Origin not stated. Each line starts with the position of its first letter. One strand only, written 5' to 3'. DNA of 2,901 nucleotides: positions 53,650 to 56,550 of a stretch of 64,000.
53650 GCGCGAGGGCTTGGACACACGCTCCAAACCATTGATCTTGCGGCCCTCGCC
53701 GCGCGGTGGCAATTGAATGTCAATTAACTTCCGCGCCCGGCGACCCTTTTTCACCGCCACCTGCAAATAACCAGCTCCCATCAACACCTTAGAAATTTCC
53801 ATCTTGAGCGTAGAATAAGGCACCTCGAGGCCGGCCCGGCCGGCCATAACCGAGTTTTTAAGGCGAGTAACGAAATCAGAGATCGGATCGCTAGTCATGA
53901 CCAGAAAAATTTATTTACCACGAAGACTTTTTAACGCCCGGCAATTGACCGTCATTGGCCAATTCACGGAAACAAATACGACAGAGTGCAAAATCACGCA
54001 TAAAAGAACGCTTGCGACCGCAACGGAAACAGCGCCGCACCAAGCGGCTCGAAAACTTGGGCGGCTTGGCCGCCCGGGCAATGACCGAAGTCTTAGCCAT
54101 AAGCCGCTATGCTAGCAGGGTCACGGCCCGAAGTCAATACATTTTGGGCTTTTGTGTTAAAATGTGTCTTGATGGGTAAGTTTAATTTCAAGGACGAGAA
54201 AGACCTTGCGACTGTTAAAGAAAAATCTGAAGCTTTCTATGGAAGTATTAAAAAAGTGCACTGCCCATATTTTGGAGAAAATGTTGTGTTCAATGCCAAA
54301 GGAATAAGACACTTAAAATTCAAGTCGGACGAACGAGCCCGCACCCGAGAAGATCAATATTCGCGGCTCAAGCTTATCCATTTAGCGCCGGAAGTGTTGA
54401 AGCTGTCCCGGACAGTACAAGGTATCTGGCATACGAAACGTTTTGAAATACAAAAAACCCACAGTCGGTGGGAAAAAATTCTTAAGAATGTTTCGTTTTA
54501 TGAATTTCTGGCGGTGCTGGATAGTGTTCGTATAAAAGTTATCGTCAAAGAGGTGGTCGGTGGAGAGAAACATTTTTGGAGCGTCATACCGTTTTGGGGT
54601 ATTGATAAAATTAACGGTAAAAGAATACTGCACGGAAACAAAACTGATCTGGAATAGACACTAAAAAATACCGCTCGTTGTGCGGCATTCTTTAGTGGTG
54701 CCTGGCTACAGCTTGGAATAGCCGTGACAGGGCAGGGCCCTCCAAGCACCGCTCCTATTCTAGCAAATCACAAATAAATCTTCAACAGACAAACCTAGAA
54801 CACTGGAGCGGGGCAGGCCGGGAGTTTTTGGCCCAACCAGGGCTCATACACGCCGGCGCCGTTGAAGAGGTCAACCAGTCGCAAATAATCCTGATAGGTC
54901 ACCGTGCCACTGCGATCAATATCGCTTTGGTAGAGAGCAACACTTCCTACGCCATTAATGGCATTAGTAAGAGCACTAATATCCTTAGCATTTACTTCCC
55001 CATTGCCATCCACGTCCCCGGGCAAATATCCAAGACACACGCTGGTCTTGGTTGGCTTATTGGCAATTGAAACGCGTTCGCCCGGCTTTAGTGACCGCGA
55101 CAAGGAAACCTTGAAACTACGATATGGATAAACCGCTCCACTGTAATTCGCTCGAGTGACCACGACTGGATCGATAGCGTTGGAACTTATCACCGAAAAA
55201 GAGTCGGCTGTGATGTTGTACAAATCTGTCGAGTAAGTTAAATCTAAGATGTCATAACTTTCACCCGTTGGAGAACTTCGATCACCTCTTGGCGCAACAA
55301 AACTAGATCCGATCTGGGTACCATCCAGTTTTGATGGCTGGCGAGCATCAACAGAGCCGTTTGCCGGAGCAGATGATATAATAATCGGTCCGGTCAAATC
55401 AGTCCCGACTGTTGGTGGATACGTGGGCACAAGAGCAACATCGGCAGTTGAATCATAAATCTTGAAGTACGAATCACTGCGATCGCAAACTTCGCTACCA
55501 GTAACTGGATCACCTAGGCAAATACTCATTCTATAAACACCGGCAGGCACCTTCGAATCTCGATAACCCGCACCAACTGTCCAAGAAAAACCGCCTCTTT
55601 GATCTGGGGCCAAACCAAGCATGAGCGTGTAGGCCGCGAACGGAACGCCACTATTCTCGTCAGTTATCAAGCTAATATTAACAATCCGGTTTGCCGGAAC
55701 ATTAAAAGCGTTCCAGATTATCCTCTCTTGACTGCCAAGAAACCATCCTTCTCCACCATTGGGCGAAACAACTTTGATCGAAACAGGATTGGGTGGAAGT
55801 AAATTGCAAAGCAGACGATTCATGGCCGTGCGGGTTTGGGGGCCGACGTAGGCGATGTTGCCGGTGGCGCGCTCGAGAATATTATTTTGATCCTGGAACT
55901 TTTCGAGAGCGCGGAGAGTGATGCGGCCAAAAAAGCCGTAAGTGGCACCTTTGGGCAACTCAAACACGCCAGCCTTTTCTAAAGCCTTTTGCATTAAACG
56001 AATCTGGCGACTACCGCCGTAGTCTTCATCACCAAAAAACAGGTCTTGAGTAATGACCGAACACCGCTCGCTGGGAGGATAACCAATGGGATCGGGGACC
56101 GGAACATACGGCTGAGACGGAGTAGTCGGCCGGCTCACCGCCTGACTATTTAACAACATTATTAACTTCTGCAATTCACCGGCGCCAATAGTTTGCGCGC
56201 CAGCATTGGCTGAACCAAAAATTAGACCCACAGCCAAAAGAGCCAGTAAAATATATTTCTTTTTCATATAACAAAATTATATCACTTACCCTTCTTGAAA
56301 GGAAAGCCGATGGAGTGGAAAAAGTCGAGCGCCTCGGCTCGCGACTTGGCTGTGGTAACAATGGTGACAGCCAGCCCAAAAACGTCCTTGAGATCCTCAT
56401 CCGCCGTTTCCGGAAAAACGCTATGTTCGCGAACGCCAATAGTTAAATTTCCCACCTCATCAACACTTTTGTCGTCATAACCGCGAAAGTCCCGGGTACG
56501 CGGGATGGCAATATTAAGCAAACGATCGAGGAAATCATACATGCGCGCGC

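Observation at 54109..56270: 2.2-kb insertion splitting the conserved rplE-rpsZ junction of the spc operon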

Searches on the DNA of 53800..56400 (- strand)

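Call 10: search_rna_families(source=window, start=53800, end=56400, threshold=evalue, max_evalue=5)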
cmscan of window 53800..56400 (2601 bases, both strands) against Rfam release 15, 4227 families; matches with E-value up to 5: 0.
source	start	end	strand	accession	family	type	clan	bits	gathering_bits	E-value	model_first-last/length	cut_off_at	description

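Call 47: search_rna_families(source=window, start=54640, end=54800, threshold=evalue, max_evalue=10, show_alignments=3)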
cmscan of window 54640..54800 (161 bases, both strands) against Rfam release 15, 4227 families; matches with E-value up to 10: 4.
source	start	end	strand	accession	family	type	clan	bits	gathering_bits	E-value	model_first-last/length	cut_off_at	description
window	54656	54699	-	RF04201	MIR7510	Gene; miRNA;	-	15.8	93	1.1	1-79/79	no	MIR7510 microRNA precursor family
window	54661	54750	-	RF00513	Trp_leader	Cis-reg; leader;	-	13.8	41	2.1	1-100/100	no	Tryptophan operon leader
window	54663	54694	-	RF02083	OrzO-P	Gene; antitoxin;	-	13.5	60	6.8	45-76/76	no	OrzO-P RNA antitoxin family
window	54640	54693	+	RF00512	Leu_leader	Cis-reg; leader;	-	13.3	50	1.9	94-148/148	5'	Leucine operon leader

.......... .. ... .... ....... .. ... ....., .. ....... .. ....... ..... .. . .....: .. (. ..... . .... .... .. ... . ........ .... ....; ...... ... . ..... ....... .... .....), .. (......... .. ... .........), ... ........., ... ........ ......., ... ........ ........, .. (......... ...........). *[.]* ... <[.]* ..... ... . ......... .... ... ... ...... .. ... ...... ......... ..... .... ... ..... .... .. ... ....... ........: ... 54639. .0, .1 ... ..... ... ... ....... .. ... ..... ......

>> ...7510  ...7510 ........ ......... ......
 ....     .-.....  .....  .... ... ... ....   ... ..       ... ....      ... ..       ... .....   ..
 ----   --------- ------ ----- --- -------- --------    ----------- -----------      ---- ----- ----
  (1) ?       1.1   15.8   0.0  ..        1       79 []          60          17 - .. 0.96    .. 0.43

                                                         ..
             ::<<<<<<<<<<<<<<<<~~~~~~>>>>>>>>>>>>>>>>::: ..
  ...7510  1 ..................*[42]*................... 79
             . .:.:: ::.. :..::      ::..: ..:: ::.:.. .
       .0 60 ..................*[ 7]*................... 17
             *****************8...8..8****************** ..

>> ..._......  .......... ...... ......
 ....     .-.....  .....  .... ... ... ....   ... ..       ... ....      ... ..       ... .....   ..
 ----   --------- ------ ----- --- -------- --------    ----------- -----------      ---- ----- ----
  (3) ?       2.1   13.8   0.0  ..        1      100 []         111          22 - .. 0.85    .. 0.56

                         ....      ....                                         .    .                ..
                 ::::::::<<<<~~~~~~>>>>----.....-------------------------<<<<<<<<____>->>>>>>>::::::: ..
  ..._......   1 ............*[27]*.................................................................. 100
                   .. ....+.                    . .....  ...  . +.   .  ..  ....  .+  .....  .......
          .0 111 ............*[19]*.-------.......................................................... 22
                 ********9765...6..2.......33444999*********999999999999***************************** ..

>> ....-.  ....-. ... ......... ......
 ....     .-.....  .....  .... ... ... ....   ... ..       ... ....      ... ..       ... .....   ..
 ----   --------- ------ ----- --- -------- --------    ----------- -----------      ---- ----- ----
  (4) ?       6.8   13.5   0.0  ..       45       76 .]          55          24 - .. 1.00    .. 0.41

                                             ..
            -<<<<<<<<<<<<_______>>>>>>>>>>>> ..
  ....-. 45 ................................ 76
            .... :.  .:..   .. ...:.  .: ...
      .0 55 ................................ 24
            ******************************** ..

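Call 94: build_rna_model(alignment_id=A4, structure=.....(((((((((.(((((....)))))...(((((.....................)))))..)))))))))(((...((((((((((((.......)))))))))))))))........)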
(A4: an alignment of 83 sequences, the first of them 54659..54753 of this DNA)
Model R1 built from alignment A4 (83 sequences, 122 columns); structure: as given.
model positions 93; base pairs 34; branch points 2; effective number of sequences 1.85; information 0.614 bits per position. Calibrated on 0.2 Mb of random sequence (short: E-values are rough).
structure used (alignment columns):
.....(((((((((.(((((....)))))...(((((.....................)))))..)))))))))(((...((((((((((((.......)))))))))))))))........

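Call 97: search_with_rna_model(model_id=R1, sources=[window, L001, L003, L006, L199, L200, L201, L202, L203, L207, L209, L210, L093, L115, L117, L128, L146, L152, L166, L176], max_evalue=1, filters=default)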
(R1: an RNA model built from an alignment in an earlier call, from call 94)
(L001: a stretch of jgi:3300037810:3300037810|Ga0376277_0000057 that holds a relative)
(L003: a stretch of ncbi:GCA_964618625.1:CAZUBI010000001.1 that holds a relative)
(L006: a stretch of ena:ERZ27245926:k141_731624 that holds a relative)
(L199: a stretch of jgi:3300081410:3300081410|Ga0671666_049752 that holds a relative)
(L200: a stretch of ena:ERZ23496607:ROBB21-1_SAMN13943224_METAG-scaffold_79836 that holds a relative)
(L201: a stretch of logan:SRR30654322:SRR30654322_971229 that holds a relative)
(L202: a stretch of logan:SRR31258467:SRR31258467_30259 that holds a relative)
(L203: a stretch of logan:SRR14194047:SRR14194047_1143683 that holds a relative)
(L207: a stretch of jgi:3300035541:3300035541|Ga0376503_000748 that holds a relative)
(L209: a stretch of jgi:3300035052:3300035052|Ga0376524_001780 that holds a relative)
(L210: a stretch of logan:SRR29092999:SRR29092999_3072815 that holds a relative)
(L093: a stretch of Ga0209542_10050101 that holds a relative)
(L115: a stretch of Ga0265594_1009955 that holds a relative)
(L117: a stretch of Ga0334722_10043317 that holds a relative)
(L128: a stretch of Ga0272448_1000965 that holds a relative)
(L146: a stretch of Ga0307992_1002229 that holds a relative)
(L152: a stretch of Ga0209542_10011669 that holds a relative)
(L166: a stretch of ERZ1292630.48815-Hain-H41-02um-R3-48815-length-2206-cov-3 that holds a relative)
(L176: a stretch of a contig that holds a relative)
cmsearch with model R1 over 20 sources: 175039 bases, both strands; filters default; matches with E-value up to 1: 30.
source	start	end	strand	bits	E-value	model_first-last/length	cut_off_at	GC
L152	12629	12719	+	102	1.1e-23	1-93/93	no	0.52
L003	6489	6582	-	99.2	5.6e-23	1-93/93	no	0.46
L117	2607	2701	+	92.9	2.4e-21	1-93/93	no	0.47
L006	6492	6581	-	89.9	1.4e-20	1-93/93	no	0.54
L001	6499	6589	-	87.1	7.5e-20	1-93/93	no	0.54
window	54659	54753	-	86.4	1.1e-19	1-93/93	no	0.56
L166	1403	1493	+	86.4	1.2e-19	1-93/93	no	0.52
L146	4062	4138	+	74.1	1.7e-16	1-93/93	no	0.45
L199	676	770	-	71.2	9.5e-16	1-93/93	no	0.45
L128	4470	4540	+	66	2.1e-14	1-93/93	no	0.51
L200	520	624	-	64.4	5.4e-14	1-93/93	no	0.48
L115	323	433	+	62.3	1.9e-13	1-93/93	no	0.44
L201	908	998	-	61.6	2.8e-13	1-93/93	no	0.37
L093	304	381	+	58.7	1.6e-12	1-93/93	no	0.51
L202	1972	2064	-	55.4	1.2e-11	1-93/93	no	0.55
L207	2970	3066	-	53.2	4.3e-11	1-93/93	no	0.35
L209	950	1046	-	53.2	4.3e-11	1-93/93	no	0.35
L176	130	238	-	52.9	5.2e-11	1-93/93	no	0.46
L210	896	992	-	32.5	9.2e-06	1-93/93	no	0.45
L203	595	680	-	29.5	5.7e-05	1-93/93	no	0.42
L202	1942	2008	+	19.4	0.022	1-93/93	no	0.45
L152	12612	12688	-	19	0.028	1-93/93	no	0.51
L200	498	556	+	18.1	0.049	1-93/93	no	0.29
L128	10044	10086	-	17.8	0.059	1-93/93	no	0.37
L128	10025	10076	+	15.9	0.18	1-93/93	no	0.31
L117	2664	2718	-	15.3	0.26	1-93/93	no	0.22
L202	1353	1400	+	14.6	0.39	1-93/93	no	0.5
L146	4050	4121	-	14.6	0.39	1-93/93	no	0.49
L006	6522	6609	+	13.1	0.96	1-93/93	no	0.6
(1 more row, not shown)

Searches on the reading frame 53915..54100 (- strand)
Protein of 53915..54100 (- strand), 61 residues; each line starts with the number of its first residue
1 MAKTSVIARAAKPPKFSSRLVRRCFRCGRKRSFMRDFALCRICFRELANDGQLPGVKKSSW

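Call 3: search_protein_families(library=pfam, proteins=[window:53915-54100:-], max_evalue=0.1)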
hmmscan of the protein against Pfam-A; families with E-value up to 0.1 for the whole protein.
window:53915-54100:- (61 aa): 2 families
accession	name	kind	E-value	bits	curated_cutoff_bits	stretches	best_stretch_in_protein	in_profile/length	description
PF00253.27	Ribosomal_S14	-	2.4e-22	78.8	27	1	11-60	3-54/54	Ribosomal protein S14p/S29e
PF18912.6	DZR_2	-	0.015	15.6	27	1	22-47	8-31/56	Double zinc ribbon domain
